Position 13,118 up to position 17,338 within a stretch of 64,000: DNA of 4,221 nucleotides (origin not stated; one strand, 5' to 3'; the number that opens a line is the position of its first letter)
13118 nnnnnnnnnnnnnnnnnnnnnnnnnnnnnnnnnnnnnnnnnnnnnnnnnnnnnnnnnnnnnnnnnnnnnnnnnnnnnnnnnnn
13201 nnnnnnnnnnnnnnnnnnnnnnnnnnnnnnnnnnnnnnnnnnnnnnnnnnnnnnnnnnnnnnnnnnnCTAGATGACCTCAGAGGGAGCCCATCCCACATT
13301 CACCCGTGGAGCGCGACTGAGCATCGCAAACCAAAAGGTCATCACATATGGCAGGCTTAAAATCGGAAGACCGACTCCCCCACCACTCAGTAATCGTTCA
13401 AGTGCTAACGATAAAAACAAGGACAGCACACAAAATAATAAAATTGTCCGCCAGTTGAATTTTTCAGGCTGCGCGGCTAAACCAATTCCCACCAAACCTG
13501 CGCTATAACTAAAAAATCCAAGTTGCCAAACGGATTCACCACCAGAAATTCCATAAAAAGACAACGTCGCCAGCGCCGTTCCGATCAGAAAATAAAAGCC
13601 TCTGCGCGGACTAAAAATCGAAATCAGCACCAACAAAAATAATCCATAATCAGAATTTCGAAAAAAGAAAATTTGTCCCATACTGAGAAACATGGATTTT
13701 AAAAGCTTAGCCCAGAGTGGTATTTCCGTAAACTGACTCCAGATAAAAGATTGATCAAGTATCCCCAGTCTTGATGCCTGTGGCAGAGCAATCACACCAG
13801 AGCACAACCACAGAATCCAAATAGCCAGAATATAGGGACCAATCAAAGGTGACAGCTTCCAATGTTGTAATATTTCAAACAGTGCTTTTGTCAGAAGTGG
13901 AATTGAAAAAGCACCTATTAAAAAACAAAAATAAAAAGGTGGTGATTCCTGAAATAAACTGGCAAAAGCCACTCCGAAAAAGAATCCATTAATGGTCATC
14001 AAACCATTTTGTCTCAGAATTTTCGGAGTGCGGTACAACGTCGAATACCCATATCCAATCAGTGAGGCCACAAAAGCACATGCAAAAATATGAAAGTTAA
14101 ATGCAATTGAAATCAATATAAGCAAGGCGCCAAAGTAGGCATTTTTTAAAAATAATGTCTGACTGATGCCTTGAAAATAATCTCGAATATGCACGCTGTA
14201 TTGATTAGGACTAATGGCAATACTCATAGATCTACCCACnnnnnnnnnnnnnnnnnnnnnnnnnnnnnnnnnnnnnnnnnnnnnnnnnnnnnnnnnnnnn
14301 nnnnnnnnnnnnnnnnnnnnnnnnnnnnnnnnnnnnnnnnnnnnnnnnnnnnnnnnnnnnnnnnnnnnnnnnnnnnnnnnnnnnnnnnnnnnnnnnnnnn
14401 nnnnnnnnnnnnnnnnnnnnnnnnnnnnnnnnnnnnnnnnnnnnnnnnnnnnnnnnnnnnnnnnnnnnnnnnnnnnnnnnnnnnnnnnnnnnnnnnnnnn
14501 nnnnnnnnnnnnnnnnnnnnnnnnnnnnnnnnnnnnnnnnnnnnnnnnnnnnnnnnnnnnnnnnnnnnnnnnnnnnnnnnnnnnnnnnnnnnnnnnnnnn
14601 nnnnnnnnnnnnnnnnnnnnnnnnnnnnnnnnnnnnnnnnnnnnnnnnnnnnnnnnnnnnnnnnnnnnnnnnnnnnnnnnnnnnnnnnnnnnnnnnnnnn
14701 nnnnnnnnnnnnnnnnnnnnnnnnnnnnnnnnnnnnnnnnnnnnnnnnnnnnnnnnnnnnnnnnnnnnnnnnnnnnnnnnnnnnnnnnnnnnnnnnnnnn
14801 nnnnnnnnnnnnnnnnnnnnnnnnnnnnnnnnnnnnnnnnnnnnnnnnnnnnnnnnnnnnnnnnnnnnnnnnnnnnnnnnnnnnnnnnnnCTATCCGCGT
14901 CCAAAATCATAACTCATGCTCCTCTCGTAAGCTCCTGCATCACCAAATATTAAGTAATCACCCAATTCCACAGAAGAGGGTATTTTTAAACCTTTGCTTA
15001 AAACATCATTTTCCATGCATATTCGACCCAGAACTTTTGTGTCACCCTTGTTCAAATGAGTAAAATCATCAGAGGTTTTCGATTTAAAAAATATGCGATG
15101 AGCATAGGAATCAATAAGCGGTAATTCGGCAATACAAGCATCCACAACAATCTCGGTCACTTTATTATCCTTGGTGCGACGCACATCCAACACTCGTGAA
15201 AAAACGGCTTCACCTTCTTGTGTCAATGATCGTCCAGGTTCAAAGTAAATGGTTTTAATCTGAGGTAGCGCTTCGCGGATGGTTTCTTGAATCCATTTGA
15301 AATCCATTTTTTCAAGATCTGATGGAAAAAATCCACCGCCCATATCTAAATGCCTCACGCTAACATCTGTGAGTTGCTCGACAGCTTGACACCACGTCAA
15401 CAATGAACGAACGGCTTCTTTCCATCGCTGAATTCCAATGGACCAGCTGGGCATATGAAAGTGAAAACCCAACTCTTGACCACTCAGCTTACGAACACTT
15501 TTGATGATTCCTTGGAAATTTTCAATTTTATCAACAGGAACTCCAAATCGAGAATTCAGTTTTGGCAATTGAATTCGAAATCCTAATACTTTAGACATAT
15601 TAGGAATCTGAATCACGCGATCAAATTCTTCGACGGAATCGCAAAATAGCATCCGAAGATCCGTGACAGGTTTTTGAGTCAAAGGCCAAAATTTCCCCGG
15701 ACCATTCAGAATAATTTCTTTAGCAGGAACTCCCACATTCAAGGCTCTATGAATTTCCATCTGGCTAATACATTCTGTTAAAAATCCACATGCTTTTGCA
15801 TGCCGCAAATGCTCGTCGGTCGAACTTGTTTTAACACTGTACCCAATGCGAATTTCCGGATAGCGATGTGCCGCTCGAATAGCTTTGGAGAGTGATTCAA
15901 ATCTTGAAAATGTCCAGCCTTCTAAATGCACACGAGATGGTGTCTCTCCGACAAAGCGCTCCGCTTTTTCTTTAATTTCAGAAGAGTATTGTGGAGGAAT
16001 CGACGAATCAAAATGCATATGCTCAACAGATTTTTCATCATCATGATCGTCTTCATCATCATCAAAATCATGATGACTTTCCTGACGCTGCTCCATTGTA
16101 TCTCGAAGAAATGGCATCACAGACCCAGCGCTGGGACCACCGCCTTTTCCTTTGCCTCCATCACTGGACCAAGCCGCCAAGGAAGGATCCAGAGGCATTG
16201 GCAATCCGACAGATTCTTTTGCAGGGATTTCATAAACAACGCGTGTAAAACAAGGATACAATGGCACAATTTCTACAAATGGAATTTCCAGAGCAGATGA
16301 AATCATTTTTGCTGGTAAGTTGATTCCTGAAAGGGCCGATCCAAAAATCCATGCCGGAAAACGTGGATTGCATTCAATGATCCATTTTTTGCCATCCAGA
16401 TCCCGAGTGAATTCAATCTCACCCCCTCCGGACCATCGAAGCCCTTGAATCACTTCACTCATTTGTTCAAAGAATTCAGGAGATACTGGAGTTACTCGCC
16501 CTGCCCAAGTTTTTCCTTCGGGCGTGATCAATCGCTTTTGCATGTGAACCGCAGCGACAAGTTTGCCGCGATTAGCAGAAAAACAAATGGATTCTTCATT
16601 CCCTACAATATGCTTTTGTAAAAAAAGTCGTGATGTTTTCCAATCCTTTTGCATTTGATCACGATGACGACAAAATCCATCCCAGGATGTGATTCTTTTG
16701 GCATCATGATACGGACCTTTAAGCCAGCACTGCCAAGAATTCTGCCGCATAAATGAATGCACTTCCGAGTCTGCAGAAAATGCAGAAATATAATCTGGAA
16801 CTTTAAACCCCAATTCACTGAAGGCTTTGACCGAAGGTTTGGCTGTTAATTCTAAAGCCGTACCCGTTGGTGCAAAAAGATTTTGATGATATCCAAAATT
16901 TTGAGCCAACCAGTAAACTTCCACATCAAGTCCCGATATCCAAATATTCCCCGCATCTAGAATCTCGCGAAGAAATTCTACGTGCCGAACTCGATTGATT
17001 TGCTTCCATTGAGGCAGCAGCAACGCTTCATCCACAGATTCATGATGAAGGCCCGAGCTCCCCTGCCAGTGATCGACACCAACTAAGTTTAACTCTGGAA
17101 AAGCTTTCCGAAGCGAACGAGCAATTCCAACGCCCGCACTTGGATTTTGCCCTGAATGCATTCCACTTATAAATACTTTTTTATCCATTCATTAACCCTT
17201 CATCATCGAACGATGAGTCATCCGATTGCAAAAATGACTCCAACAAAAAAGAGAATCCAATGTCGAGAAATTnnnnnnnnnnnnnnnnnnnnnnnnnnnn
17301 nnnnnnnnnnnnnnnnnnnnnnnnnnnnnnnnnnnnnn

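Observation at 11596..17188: Candidate new system: ATP-grasp/PLP-decarboxylase fusion operon with transglutaminase-like enzyme, UT channel, porin and amidohydrolase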

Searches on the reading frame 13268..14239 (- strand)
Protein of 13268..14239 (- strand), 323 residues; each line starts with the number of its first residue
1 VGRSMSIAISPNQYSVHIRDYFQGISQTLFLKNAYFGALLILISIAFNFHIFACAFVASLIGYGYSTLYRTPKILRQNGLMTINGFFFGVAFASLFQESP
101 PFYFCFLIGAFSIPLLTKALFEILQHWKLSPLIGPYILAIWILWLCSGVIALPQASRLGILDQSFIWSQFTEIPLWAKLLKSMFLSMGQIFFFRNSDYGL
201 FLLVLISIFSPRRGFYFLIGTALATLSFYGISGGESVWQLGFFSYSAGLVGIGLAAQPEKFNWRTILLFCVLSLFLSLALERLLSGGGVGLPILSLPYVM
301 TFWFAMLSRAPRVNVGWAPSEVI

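Call 3: search_protein_families(library=pfam, proteins=[window:13268-14239:-], max_evalue=0.01)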
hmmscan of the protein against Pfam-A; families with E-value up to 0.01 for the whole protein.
window:13268-14239:- (323 aa): 1 family
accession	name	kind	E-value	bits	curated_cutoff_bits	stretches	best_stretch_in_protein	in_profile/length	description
PF03253.19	UT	-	2.3e-37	129.2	25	1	21-307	4-289/292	Urea transporter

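Call 4: search_protein_families(library=ncbifam, proteins=[window:13268-14239:-], max_evalue=0.01)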
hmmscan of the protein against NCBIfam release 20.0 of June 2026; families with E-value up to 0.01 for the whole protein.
window:13268-14239:- (323 aa): 1 family
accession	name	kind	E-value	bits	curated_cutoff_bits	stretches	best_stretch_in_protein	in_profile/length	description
TIGR03441.1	urea_trans_yut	equivalog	2e-28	99.5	274.6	1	18-306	4-291/292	urea transporter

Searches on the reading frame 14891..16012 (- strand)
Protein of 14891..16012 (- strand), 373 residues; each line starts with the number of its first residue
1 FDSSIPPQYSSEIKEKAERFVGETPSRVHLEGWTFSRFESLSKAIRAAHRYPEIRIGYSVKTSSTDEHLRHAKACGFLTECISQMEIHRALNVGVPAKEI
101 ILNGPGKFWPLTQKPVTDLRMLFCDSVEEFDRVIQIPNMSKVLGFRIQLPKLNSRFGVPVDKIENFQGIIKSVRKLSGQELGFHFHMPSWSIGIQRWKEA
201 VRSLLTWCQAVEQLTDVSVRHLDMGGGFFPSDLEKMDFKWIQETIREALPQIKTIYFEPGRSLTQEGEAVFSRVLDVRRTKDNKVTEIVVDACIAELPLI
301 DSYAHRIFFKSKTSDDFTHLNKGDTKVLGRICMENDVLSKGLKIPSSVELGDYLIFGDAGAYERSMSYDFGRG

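Call 55: search_solved_structures(query=window:14891-16012:-, max_evalue=1e-10, show_alignments=3)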
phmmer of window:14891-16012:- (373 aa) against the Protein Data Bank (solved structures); distinct sequences matched with E-value up to 1e-10: 8.
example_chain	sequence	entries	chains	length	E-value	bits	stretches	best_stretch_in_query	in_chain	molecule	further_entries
7kh2_A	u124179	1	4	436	1.1e-19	73.7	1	49-370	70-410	N-citrylornithine decarboxylase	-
2p3e_A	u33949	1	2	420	1.2e-15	60.5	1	13-370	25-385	Diaminopimelate decarboxylase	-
2yxx_A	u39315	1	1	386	4.7e-13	51.9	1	25-370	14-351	Diaminopimelate decarboxylase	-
6n2f_A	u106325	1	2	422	1.3e-12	50.5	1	55-368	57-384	Diaminopimelate decarboxylase 2, chloroplastic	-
6n2a_A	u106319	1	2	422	1.7e-12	50.1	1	55-368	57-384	Diaminopimelate decarboxylase 1, chloroplastic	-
2qgh_A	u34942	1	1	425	8.5e-12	47.8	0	56-370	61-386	Diaminopimelate decarboxylase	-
3c5q_A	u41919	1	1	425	9e-12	47.7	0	56-370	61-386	Diaminopimelate decarboxylase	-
4xg1_A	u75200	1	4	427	8.7e-11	44.5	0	46-370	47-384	Diaminopimelate decarboxylase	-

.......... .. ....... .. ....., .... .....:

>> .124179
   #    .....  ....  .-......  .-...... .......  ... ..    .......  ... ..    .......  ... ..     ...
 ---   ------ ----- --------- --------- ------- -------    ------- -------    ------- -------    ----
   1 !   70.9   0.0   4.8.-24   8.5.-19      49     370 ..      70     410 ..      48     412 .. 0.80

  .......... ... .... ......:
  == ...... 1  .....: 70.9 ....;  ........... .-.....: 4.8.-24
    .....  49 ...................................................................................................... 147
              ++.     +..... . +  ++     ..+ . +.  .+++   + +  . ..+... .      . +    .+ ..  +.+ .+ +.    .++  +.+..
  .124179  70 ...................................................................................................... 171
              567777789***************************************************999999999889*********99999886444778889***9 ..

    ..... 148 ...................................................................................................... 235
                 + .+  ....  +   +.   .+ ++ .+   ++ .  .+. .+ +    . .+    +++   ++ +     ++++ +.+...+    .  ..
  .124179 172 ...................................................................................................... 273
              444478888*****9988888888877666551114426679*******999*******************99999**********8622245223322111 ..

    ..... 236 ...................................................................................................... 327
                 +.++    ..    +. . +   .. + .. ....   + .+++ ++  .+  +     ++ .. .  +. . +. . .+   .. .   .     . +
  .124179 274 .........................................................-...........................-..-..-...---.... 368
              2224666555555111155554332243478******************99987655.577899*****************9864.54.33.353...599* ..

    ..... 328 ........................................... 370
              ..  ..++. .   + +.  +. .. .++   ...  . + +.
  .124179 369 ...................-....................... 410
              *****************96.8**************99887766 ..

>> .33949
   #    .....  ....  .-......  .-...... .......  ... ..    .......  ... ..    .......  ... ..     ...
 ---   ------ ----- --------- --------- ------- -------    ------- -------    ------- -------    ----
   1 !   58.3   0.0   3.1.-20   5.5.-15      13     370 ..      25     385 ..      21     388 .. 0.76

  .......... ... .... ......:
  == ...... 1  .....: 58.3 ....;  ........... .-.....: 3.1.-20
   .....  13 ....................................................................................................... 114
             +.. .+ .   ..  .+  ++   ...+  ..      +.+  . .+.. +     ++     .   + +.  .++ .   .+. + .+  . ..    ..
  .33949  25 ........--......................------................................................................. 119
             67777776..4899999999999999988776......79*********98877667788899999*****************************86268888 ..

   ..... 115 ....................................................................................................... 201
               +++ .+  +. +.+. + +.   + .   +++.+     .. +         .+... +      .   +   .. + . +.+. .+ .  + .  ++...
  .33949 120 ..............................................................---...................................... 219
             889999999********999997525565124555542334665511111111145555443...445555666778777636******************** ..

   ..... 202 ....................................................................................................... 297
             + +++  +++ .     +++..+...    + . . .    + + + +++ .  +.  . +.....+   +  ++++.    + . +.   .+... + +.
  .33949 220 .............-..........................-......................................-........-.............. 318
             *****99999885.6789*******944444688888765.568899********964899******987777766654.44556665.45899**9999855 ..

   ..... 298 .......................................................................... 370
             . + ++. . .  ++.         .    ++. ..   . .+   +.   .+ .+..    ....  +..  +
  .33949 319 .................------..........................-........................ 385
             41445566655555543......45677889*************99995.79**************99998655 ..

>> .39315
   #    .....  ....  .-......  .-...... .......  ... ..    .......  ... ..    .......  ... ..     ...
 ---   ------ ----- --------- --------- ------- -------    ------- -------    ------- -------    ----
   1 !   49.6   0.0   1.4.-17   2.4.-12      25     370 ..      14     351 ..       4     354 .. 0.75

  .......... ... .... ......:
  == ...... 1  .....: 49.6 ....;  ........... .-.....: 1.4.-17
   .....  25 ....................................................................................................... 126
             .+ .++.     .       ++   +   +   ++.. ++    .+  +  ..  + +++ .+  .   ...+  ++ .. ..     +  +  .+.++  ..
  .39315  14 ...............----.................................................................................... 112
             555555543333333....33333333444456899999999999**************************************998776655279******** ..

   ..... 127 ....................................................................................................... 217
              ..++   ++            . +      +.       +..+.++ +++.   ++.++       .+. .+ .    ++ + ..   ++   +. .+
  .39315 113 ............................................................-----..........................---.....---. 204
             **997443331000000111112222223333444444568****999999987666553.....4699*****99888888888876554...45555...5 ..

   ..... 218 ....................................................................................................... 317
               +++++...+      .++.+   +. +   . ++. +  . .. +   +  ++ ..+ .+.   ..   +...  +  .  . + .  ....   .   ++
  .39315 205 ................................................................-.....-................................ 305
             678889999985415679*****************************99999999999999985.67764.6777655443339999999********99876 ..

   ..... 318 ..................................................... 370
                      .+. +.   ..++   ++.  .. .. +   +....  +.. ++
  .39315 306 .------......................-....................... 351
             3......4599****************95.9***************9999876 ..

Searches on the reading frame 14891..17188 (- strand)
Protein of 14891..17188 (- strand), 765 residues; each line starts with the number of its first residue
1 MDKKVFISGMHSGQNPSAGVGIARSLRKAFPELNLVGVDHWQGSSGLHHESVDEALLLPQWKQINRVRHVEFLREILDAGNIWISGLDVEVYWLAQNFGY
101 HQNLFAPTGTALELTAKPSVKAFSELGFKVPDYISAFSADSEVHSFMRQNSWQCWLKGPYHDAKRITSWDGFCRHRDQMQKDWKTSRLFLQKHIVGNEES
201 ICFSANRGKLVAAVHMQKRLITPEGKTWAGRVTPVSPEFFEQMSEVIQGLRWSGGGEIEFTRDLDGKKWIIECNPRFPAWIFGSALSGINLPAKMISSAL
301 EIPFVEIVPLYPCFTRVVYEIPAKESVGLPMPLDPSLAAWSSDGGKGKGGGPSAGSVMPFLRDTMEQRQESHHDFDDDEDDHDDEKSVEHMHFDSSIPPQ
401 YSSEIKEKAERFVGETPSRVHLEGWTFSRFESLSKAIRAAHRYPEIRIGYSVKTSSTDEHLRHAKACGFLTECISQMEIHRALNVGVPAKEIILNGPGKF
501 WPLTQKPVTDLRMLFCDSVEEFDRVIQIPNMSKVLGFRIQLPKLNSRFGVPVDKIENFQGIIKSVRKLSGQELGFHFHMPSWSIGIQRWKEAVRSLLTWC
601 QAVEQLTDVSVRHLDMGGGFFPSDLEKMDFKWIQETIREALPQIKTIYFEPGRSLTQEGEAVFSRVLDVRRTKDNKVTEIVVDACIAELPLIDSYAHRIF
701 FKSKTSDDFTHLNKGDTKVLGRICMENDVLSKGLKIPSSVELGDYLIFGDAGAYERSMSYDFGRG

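Call 3: search_protein_families(library=pfam, proteins=[window:14891-17188:-], max_evalue=0.01)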
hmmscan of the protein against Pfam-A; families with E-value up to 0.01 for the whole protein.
window:14891-17188:- (765 aa): 3 families
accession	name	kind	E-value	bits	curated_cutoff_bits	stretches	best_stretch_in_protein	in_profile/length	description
PF02784.22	Orn_Arg_deC_N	-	3e-23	82.9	23.4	1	435-656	7-246/247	Pyridoxal-dependent decarboxylase, pyridoxal binding domain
PF15632.11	ATPgrasp_Ter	-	4.9e-07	30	29.1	1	187-301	4-110/131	ATP-grasp in the biosynthetic pathway with Ter operon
PF00278.28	Orn_DAP_Arg_deC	-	2.7e-06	28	23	1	663-752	11-95/95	Pyridoxal-dependent decarboxylase, C-terminal sheet domain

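Call 4: search_protein_families(library=ncbifam, proteins=[window:14891-17188:-], max_evalue=0.01)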
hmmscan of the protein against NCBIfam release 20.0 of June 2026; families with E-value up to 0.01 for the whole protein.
window:14891-17188:- (765 aa): 6 families
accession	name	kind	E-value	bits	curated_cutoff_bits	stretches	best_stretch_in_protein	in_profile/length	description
TIGR01048.1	lysA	equivalog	1.3e-29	102.9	297.9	1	433-761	38-383/417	diaminopimelate decarboxylase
NF041039.1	FslC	exception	1.3e-22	80.2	500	1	429-762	41-393/418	rhizoferrin biosystnesis N-citrylornithine decarboxylase FslC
NF006515.0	PRK08961.1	equivalog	4.5e-17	61.3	802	1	545-761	639-847/861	bifunctional aspartate kinase/diaminopimelate decarboxylase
TIGR03099.1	dCO2ase_PEP1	hypoth_equivalog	3e-12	46.3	478.45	1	444-759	48-383/398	pyridoxal-dependent decarboxylase, exosortase A system-associated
NF052544.1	OrLyDeCDokD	equivalog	6.1e-09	35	700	1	438-755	61-419/461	ornithine/lysine decarboxylase DokD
NF009402.0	PRK12767.1-1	equivalog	3.2e-08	32.8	218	1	3-298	3-297/329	carbamoyl phosphate synthase-like protein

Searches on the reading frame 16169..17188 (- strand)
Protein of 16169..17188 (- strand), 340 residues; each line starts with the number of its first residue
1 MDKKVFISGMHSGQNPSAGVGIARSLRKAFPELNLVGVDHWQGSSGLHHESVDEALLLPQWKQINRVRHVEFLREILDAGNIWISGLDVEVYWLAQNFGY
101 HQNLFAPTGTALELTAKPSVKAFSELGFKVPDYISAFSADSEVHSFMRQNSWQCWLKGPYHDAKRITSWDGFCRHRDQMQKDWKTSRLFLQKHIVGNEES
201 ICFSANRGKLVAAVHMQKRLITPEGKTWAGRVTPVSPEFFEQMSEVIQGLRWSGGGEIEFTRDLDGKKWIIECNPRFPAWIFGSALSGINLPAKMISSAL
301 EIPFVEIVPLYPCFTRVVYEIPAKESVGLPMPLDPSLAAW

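Call 32: search_solved_structures(query=window:16169-17188:-, max_evalue=10)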
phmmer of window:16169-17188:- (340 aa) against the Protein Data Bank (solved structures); distinct sequences matched with E-value up to 10: 8.
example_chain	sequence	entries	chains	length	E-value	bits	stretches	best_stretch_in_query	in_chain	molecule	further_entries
2pn1_A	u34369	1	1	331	0.031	16.2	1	184-299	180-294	Carbamoylphosphate synthase large subunit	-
2yl2_A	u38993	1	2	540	0.057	15.4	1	232-309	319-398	ACETYL-COA CARBOXYLASE 1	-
1w93_A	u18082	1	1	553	0.074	15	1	252-308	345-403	ACETYL-COENZYME A CARBOXYLASE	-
1w96_A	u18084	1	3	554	0.074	15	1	252-308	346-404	ACETYL-COENZYME A CARBOXYLASE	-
3lex_H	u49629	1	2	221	0.19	13.7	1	160-239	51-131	11f10 Antibody Heavy Chain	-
1orq_B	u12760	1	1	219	0.38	12.6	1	162-238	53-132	6E1 Fab heavy chain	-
5csk_A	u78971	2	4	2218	0.42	12.5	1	252-308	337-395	Acetyl-CoA carboxylase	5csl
8hz5_A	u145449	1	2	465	1.7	10.5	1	234-278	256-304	Biotin carboxylase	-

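Call 33: search_protein_families(library=pfam, proteins=[window:16169-17188:-], max_evalue=10)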
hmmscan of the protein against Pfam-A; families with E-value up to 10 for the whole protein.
window:16169-17188:- (340 aa): 2 families
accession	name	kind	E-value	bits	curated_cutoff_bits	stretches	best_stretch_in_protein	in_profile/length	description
PF15632.11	ATPgrasp_Ter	-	1.5e-07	31.7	29.1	1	187-301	4-110/131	ATP-grasp in the biosynthetic pathway with Ter operon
PF02655.19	ATP-grasp_3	-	0.0024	18.4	23.2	1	178-277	53-157/160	ATP-grasp domain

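Call 60: predict_structure(alignment_id=A3)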
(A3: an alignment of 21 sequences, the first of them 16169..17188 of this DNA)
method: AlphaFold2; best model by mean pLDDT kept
length: 340 residues; sequences in the alignment: 21
mean_pLDDT: 91.5   pTM: 0.90
mean pLDDT of the five models: 91.5, 91.1, 89.7, 89.6, 89.6
residues with pLDDT >= 90: 250; 70-90: 82; 50-70: 7; < 50: 1
segments of 3 or more residues with pLDDT < 50: none
pLDDT, mean of each block of 10 residues (from residue 1): 91 87 96 95 90 94 91 97 94 92 95 89 90 96 97 92 91 95 90 95 97 94 80 96 97 96 96 93 93 96 79 85 85 66
secondary structure, 60 per line:
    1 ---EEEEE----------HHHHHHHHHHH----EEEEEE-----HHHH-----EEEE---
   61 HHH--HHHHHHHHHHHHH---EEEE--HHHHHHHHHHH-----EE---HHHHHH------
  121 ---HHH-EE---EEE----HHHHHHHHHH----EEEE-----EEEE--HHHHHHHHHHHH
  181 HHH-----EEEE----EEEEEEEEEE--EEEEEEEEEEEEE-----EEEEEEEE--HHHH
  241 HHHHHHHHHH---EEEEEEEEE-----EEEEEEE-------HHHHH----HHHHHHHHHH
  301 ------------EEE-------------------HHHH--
elements in order: E4-8 H19-29 E34-39 H45-48 E54-57 H66-78 E82-85 H88-98 H109-114 E133-135 H140-149 E154-157 E163-166 H169-183 E189-192 E197-206 E209-221 E227-234 H237-250 E254-262 E268-274 H282-286 H291-300 E313-315 H335-338

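Call 63: fold_search(model_id=the predicted structure, library=pdb)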
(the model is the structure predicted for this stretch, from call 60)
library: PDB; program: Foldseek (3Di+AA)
matches with E <= 10: 1684; with E <= 0.001: 689
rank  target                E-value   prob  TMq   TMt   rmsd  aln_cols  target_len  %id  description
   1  2pn1                  3.2e-16  1.00  0.69  0.76   4.4       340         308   15  Crystal structure of carbamoylphosphate synthase large subunit (split gene in MJ) (ZP_00538348.1) from Exiguobacterium s (released 2007-05-08)
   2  5csl_B                1.3e-14  1.00  0.52  0.11   7.4       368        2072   17  Crystal structure of the 500 kD yeast acetyl-CoA carboxylase holoenzyme dimer (released 2015-10-28)
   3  5csk_B                2.6e-14  1.00  0.52  0.12   7.5       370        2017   17  Crystal structure of yeast acetyl-CoA carboxylase, unbiotinylated (released 2015-10-28)
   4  9eb8_A                6.9e-14  1.00  0.60  0.46   5.5       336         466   15  Crystal Structure of Biotin Carboxylase from Ankistrodesmus in Complex with ADP (released 2025-11-19)
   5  9yx2_B                7.4e-14  1.00  0.60  0.45   5.7       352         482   14  Structure of the long chain acyl-CoA carboxylase complex from Mycobacterium smegmatis with ATP, bicarbonate, and propi (released 2025-11-26)
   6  5csl_A                7.9e-14  1.00  0.55  0.12   7.1       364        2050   17  Crystal structure of the 500 kD yeast acetyl-CoA carboxylase holoenzyme dimer (released 2015-10-28)
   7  2vpq_A                9.4e-14  1.00  0.60  0.48   5.5       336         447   16  Crystal structure of biotin carboxylase from S. aureus complexed with AMPPNP (released 2008-09-09)
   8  4mv3                  1.1e-13  1.00  0.58  0.47   5.8       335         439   14  Crystal Structure of Biotin Carboxylase from Haemophilus influenzae in Complex with AMPPCP and Bicarbonate (released 2015-01-14)
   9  2yl2_A                1.1e-13  1.00  0.61  0.45   6.4       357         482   15  Crystal structure of human acetyl-CoA carboxylase 1, biotin carboxylase (BC) domain (released 2011-06-15)
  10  7kct_A                1.1e-13  1.00  0.61  0.48   5.1       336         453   14  Crystal Structure of the Hydrogenobacter thermophilus 2-Oxoglutarate Carboxylase (OGC) Biotin Carboxylase (BC) Domain  (released 2021-01-27)
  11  5vz0_D                1.2e-13  1.00  0.60  0.21   5.5       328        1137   15  Crystal structure of Lactococcus lactis pyruvate carboxylase G746A mutant in complex with cyclic-di-AMP (released 2017-08-16)
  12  5vz0_A                1.2e-13  1.00  0.59  0.21   5.7       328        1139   16  Crystal structure of Lactococcus lactis pyruvate carboxylase G746A mutant in complex with cyclic-di-AMP (released 2017-08-16)
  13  1w96_B                1.2e-13  1.00  0.55  0.37   7.2       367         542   16  Crystal Structure of Biotin Carboxylase Domain of Acetyl-coenzyme A Carboxylase from Saccharomyces cerevisiae in Compl (released 2005-01-04)
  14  4wd3_A                1.2e-13  1.00  0.56  0.50   6.5       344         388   13  Crystal structure of an L-amino acid ligase RizA (released 2015-09-09)
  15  6oi8                  1.4e-13  1.00  0.56  0.46   6.0       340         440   12  Crystal Structure of Haemophilus Influenzae Biotin Carboxylase Complexed with 7-((1R,5S,6s)-6-amino-3-azabicyclo[3.1.0]h (released 2019-07-31)
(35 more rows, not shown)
